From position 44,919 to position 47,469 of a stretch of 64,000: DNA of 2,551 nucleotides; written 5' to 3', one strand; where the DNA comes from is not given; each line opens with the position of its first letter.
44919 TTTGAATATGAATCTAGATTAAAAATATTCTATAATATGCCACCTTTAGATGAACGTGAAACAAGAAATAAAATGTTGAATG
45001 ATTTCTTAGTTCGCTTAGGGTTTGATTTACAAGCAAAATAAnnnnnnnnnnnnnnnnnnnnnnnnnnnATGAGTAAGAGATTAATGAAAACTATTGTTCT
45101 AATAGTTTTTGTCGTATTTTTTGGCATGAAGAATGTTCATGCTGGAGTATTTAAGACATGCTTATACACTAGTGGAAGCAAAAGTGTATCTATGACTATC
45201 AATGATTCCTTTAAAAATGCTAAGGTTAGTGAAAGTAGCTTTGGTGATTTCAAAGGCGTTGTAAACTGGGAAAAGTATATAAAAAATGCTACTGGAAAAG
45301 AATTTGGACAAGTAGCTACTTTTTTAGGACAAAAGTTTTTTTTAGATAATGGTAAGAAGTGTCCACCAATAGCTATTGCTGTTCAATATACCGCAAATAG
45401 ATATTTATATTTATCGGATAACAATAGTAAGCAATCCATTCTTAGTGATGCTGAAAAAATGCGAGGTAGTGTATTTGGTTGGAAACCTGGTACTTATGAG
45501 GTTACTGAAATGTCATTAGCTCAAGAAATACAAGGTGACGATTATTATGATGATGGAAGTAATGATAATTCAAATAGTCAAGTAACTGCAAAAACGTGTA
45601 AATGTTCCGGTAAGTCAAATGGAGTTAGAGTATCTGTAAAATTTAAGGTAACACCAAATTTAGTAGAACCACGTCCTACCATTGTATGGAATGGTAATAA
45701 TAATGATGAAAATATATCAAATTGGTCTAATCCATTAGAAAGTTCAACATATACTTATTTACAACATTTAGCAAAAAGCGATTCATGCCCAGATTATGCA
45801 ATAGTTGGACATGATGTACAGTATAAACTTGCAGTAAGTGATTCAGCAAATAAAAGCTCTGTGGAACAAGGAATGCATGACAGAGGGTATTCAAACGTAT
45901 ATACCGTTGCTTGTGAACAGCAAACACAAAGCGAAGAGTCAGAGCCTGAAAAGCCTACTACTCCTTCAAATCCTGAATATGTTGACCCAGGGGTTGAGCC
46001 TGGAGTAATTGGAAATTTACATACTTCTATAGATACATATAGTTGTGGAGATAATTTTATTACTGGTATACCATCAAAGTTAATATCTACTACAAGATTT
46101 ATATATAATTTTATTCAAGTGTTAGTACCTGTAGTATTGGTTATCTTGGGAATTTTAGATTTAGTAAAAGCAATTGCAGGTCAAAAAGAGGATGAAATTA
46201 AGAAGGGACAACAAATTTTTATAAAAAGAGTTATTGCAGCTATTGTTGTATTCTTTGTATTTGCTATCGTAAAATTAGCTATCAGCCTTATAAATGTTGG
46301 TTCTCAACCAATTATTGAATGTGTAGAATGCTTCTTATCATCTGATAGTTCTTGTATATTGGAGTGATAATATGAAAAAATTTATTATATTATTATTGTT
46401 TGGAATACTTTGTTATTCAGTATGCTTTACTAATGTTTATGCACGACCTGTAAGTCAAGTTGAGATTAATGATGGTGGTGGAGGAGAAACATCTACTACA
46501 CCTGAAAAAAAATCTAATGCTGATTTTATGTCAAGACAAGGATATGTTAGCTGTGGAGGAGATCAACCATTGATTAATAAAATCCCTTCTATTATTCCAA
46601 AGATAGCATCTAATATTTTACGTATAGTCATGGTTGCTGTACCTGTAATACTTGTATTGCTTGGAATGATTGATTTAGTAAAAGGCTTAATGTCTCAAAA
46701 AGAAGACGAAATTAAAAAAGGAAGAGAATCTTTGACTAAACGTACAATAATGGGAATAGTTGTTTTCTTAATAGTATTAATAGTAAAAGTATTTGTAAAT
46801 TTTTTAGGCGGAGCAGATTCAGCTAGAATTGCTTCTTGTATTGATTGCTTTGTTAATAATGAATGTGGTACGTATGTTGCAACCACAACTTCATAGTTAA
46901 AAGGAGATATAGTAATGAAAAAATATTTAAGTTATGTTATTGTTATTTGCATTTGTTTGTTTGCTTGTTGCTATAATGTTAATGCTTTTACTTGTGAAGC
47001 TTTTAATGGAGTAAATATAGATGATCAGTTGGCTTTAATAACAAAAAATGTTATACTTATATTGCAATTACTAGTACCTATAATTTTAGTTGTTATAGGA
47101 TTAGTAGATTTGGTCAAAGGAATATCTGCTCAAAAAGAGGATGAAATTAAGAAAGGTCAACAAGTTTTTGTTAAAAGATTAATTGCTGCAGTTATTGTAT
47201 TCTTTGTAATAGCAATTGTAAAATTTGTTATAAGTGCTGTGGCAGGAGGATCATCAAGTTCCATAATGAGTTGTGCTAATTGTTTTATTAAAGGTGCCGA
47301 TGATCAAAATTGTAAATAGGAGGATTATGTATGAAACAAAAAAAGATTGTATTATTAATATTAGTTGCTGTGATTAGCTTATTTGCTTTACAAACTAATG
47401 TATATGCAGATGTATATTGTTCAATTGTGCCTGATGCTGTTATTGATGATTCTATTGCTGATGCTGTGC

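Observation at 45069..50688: Six-member paralog family sharing a ~90-aa C-terminal TM-hairpin (VirB2/TrbC- or Maff2-like architecture) with CxxCF tail and hypervariable N-terminal ectodomains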

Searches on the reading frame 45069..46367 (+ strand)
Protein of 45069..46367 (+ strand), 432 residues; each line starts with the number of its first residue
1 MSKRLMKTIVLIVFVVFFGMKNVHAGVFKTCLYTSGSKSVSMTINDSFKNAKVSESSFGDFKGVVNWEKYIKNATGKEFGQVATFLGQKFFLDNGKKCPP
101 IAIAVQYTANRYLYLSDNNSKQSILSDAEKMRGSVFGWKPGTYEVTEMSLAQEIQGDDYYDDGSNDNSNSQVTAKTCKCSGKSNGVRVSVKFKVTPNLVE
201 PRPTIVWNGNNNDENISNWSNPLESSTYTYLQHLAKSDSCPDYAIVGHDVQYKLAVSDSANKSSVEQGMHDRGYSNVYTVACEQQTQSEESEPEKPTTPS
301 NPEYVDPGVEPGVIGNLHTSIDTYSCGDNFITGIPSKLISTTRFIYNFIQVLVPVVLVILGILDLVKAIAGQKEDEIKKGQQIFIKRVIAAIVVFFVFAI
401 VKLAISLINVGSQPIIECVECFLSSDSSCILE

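Call 5: search_protein_families(library=pfam, proteins=[window:45069-46367:+], max_evalue=1)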
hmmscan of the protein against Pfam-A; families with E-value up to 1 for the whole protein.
window:45069-46367:+ (432 aa): 1 family
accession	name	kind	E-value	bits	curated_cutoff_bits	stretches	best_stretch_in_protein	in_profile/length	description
PF18895.5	T4SS_pilin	-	0.0016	18.9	26.6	1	342-403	9-70/71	Type IV secretion system pilin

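Call 59: search_protein_families(library=ncbifam, proteins=[window:45069-46367:+], max_evalue=0.1)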
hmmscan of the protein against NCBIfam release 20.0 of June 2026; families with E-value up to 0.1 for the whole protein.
window:45069-46367:+ (432 aa): 1 family
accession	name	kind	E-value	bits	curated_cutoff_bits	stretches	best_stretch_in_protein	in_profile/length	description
NF040963.1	MamI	equivalog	0.0043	16.9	80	1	346-370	26-50/69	magnetosome protein MamI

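Call 71: search_solved_structures(query=window:45069-46367:+, max_evalue=1)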
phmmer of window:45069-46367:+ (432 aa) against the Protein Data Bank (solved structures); distinct sequences matched with E-value up to 1: 0.

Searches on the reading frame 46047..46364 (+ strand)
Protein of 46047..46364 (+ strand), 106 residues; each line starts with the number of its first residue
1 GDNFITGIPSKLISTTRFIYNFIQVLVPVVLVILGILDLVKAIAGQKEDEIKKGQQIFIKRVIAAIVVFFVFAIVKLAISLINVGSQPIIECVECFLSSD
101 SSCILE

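Call 15: find_homologous_proteins(query=A2, max_evalue=0.001)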
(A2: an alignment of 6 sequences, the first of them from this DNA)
Query A2 (6 sequences) (106 aa, profile of the alignment): 4006 proteins with E <= 0.001 among 8000 candidates; the best 120 are listed.
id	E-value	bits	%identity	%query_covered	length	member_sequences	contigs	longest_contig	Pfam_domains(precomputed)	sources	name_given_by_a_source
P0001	3.9e-40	154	49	97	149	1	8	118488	-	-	-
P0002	4.7e-39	151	42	94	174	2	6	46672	-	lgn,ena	-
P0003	7.8e-39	150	48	92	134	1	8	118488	-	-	-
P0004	1.5e-38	149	46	84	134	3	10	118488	-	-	-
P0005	3.1e-38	148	54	89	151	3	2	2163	-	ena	-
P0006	4.4e-37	144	48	83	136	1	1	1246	-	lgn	-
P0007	4.7e-37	144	52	96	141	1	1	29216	-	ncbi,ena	-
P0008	4.8e-37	144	51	74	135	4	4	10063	-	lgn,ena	-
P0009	1.1e-36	143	56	72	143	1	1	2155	-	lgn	-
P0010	1.4e-36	143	49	78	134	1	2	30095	-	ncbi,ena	-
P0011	1.9e-36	142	51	74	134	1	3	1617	-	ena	-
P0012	2.9e-36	142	46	86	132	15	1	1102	-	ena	-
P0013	2.9e-36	142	53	66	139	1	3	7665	-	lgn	-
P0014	3.6e-36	141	52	90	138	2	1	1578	-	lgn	-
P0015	4.3e-36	141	44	88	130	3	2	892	-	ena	-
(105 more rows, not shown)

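Call 17: find_related_loci(query=A2, collection=genome_contigs, flank=10000)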
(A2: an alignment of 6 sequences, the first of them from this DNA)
Query A2 (106 aa) in genome_contigs; peptide patterns used: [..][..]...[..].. (x = any residue, [..] = any of these).
577 stretches matched a pattern; 158 encode a relative of the query (tblastn E <= 1e-3); the best 80 are kept; 78 distinct loci.
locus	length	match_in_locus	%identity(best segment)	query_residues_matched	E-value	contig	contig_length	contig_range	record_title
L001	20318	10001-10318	60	1-106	1e-40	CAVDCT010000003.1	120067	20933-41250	Roseburia sp. AF12-17LB isolate H07620-L1_cleanbin_000017 genome assembly, contig: Spades_H07620-L1_contig_73, whole gen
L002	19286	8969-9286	61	1-106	2e-39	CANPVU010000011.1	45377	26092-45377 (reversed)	MAG: uncultured Bacilli bacterium isolate Lapin-001__bin42 genome assembly, contig: Lapin-001__NODE_1092_length_45377_co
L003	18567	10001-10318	66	1-106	4e-39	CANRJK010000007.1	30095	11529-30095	MAG: uncultured Bacilli bacterium isolate Lapin-020__bin90 genome assembly, contig: Lapin-020__NODE_1866_length_30095_co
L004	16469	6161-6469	56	1-103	8e-37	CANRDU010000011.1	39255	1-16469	MAG: uncultured Bacilli bacterium isolate Lapin-026__bin120 genome assembly, contig: Lapin-026__NODE_1052_length_39255_c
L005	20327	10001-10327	59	1-106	4e-35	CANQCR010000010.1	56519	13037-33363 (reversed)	MAG: uncultured Bacilli bacterium isolate Lapin-004__bin25 genome assembly, contig: Lapin-004__NODE_619_length_56519_cov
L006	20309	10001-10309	52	1-103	3e-33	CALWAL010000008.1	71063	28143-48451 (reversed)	MAG: uncultured Bacilli bacterium isolate BRZ_FM__bin62 genome assembly, contig: BRZ_FM__NODE_533_length_71063_cov_47.50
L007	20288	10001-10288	54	5-100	4e-33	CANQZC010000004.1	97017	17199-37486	MAG: uncultured Bacilli bacterium isolate Lapin-018__bin68 genome assembly, contig: Lapin-018__NODE_153_length_97017_cov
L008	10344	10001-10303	55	1-100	9e-32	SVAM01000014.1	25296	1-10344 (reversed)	MAG: Bacillota bacterium isolate SIG202 NODE_9972_length_25296_cov_3.987842, whole genome shotgun sequence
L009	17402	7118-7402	54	5-100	7e-31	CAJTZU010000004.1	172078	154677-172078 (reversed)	MAG TPA_asm: uncultured Bacilli bacterium isolate MGBC118066 genome assembly, contig: MGBC118066.4, whole genome shotgun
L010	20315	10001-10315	51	1-106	5e-31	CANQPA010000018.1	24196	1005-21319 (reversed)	MAG: uncultured Bacilli bacterium isolate Lapin-032__bin42 genome assembly, contig: Lapin-032__NODE_3246_length_24196_co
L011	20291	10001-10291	54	5-99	3e-30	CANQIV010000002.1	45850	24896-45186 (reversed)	MAG: uncultured Bacilli bacterium isolate Lapin-027__bin54 genome assembly, contig: Lapin-027__NODE_563_length_45850_cov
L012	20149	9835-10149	53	1-103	3e-30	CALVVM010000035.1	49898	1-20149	MAG: uncultured Bacilli bacterium isolate E08__bin130 genome assembly, contig: E08__k127_7851914, whole genome shotgun s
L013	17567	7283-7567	53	5-100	6e-30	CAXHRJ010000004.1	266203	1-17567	MAG: uncultured Bacilli bacterium isolate ena-SAMPLE-TAB-22-03-2024-10:43:23:847-115527 genome assembly, contig: NODE_23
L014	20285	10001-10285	51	5-100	1e-27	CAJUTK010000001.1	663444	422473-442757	MAG TPA_asm: uncultured Bacilli bacterium isolate MGBC165900 genome assembly, contig: MGBC165900.1, whole genome shotgun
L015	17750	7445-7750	50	5-103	1e-27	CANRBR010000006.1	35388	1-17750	MAG: uncultured Bacilli bacterium isolate Lapin-028__bin7 genome assembly, contig: Lapin-028__NODE_1229_length_35388_cov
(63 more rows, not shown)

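Call 43: search_protein_representatives(alignment_id=A2)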
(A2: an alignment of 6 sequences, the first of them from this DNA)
Query: 6 sequences, 108 profile positions. Proteins with E-value up to 0.001 (for the whole library): 9248; up to 1e-10: 4098; up to 1e-30: 71. The best 150 are listed.
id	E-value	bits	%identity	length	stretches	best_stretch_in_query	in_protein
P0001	1.2e-40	154.0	-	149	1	9-107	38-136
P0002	1.5e-39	150.5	-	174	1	5-107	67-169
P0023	2.8e-36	140.0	-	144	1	8-105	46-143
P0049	2.2e-35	137.1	-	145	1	8-107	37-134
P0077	5.0e-35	135.9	-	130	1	8-106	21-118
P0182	9.3e-34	131.8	-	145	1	8-105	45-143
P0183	2.1e-33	130.7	-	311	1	4-106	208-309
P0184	3.0e-33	130.2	-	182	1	3-105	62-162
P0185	3.2e-33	130.1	-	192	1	4-107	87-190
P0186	5.5e-33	129.4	-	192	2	3-105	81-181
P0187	9.1e-33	128.7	-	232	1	3-103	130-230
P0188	9.6e-33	128.6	-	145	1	8-107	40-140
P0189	1.1e-32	128.4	-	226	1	4-104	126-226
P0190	1.1e-32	128.4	-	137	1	3-107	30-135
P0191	1.2e-32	128.2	-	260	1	3-106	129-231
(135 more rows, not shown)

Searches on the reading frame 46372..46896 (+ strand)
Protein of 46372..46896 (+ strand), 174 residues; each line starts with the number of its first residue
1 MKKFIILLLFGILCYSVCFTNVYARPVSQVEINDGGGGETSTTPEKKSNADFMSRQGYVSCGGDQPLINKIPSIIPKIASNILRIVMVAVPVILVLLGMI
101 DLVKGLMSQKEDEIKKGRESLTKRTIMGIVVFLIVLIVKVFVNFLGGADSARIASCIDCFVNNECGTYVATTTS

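Call 5: search_protein_families(library=pfam, proteins=[window:46372-46896:+], max_evalue=1)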
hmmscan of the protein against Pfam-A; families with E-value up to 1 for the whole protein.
window:46372-46896:+ (174 aa): 6 families
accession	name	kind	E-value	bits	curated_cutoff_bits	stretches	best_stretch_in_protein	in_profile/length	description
PF02118.27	Srg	-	0.012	15.8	22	1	68-150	158-240/275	Srg family chemoreceptor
PF19554.4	DUF6077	-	0.024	13.9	27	1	72-144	56-129/354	Family of unknown function (DUF6077)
PF18895.5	T4SS_pilin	-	0.025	15.1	26.6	1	76-141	6-71/71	Type IV secretion system pilin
PF05391.16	Lsm_interact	-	0.11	12.6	21.4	1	41-52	2-13/19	Lsm interaction motif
PF19432.4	RME-8_N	-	0.23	10.1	25.4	1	70-173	439-540/818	DNAJ protein RME-8 N-terminal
PF20040.4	DUF6442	-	0.49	11.1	25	1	109-161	13-63/102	Family of unknown function (DUF6442)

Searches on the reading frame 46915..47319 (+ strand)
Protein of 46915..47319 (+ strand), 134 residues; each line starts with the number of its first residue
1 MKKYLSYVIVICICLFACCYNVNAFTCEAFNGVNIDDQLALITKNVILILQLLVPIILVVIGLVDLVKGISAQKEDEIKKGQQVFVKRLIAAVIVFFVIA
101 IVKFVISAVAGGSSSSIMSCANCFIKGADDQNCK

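Call 5: search_protein_families(library=pfam, proteins=[window:46915-47319:+], max_evalue=1)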
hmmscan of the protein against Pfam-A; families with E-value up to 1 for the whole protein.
window:46915-47319:+ (134 aa): 3 families
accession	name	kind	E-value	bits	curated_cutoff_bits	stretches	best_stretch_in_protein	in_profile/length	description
PF12051.14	DUF3533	-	0.044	13.2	27.6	1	24-108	184-263/380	Protein of unknown function (DUF3533)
PF04789.21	DUF621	-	0.25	10.9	21.3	1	10-105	149-249/306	Protein of unknown function (DUF621)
PF16943.10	T4SS_CagC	-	0.49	11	27.9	1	22-96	23-101/119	Cag pathogenicity island, type IV secretory system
